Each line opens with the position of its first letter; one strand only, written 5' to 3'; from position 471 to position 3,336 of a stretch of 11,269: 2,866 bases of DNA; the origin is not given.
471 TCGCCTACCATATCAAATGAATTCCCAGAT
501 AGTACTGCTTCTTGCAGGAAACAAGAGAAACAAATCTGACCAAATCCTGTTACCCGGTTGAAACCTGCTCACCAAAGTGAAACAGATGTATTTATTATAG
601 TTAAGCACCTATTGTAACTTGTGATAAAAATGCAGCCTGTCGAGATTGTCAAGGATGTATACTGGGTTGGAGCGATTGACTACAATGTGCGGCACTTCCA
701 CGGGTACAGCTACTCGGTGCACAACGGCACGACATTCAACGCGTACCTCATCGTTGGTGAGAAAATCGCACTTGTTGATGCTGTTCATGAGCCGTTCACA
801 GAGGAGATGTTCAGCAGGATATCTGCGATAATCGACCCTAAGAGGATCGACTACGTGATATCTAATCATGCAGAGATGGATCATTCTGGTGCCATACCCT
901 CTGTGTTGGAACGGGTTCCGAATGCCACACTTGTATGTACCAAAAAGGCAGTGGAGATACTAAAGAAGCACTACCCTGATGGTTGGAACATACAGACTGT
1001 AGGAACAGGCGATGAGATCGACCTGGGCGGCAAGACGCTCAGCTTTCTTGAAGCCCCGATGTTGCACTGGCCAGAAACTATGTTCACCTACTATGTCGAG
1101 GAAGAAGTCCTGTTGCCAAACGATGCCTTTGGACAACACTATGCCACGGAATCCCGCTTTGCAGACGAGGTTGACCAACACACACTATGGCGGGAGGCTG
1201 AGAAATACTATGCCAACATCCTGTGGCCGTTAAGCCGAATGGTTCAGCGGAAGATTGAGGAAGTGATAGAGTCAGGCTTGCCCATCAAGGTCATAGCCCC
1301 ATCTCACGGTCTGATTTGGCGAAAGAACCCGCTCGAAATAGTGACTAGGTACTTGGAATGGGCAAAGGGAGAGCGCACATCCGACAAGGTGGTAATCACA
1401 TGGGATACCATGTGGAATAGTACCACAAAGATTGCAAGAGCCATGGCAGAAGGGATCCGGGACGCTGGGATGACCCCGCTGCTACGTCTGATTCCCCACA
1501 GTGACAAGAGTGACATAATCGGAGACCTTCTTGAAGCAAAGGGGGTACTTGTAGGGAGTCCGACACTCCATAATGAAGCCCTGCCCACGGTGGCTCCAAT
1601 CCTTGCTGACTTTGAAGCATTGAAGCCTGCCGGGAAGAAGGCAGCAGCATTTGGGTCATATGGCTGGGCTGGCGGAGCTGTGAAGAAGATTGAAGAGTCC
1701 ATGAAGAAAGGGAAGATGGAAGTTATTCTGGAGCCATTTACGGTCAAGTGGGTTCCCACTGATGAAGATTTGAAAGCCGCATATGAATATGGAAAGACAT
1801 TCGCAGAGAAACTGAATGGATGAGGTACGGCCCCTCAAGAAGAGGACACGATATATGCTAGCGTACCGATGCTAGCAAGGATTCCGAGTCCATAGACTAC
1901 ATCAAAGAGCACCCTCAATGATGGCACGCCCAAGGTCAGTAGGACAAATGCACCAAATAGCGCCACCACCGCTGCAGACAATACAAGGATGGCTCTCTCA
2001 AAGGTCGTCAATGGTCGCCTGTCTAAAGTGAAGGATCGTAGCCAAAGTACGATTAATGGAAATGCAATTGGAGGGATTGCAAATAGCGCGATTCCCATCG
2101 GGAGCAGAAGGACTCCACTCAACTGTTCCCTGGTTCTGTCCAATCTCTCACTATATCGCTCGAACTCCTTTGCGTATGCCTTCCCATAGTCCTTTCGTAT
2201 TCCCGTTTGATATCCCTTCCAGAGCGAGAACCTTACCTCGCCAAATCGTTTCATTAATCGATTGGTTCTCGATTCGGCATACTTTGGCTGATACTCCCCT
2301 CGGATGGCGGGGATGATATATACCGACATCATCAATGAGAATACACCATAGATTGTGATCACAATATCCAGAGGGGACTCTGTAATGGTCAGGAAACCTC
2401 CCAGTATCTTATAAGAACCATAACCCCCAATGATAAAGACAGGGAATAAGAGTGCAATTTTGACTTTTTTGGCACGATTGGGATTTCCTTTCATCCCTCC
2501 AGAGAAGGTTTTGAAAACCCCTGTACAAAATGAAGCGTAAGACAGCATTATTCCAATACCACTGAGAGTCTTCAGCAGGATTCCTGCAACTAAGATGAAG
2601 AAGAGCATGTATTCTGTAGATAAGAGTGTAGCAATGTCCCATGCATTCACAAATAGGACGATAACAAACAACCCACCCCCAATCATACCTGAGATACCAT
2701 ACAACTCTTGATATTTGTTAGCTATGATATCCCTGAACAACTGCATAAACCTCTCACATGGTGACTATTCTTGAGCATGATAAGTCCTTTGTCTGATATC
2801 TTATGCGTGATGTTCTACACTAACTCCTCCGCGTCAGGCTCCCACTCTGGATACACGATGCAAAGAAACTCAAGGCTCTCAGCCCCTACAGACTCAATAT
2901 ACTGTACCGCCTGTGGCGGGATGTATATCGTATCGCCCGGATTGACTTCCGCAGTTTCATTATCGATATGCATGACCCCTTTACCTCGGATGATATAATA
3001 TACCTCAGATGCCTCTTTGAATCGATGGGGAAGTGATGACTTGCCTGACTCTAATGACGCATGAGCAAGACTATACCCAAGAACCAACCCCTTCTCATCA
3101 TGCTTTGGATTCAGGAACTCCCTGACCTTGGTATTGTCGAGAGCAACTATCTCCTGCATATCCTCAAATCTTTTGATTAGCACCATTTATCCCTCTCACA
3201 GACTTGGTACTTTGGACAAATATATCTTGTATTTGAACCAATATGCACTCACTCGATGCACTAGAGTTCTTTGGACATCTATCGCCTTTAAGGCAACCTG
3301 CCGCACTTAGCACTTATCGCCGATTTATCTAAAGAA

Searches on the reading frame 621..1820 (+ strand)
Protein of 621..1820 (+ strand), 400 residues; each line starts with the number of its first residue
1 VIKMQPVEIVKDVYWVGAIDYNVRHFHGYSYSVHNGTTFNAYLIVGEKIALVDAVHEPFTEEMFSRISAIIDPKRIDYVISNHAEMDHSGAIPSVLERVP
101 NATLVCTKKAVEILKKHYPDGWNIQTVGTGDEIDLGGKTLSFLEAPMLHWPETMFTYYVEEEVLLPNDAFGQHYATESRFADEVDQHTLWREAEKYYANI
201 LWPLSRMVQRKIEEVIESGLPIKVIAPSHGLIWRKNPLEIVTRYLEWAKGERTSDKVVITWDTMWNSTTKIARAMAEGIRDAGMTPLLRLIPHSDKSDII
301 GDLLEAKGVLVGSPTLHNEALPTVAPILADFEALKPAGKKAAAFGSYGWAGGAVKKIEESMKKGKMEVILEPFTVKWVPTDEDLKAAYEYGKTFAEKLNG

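Call 7: search_protein_families(library=pfam, proteins=[window:621-1820:+])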
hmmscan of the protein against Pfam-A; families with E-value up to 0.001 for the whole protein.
window:621-1820:+ (400 aa): 4 families
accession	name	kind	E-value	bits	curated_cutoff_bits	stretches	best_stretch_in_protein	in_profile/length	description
PF19583.5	ODP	-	3.5e-20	73.1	27.2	1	39-230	3-194/194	ODP family beta lactamase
PF00258.30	Flavodoxin_1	-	7.3e-13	49.3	25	1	259-390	1-142/143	Flavodoxin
PF00753.33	Lactamase_B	-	4e-09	37.1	22.7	1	40-173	7-154/196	Metallo-beta-lactamase superfamily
PF12706.13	Lactamase_B_2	-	3.3e-07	30.6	27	1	51-151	4-116/200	Beta-lactamase superfamily domain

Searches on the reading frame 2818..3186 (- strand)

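Call 7: search_protein_families(library=pfam, proteins=[window:2818-3186:-])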
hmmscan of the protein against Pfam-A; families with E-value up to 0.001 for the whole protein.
window:2818-3186:- (123 aa): 4 families
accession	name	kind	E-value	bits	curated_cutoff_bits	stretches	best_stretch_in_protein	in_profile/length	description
PF07883.17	Cupin_2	-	1e-12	48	27.2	1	43-111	3-70/70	Cupin domain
PF00190.28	Cupin_1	-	1.6e-08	34.7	22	1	26-110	21-113/151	Cupin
PF02311.25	AraC_binding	-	1.5e-06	28.4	21.1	1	53-110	18-74/135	AraC-like ligand binding domain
PF05899.18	Cupin_3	-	0.00019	21.5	23.5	1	46-94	13-61/74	EutQ-like cupin domain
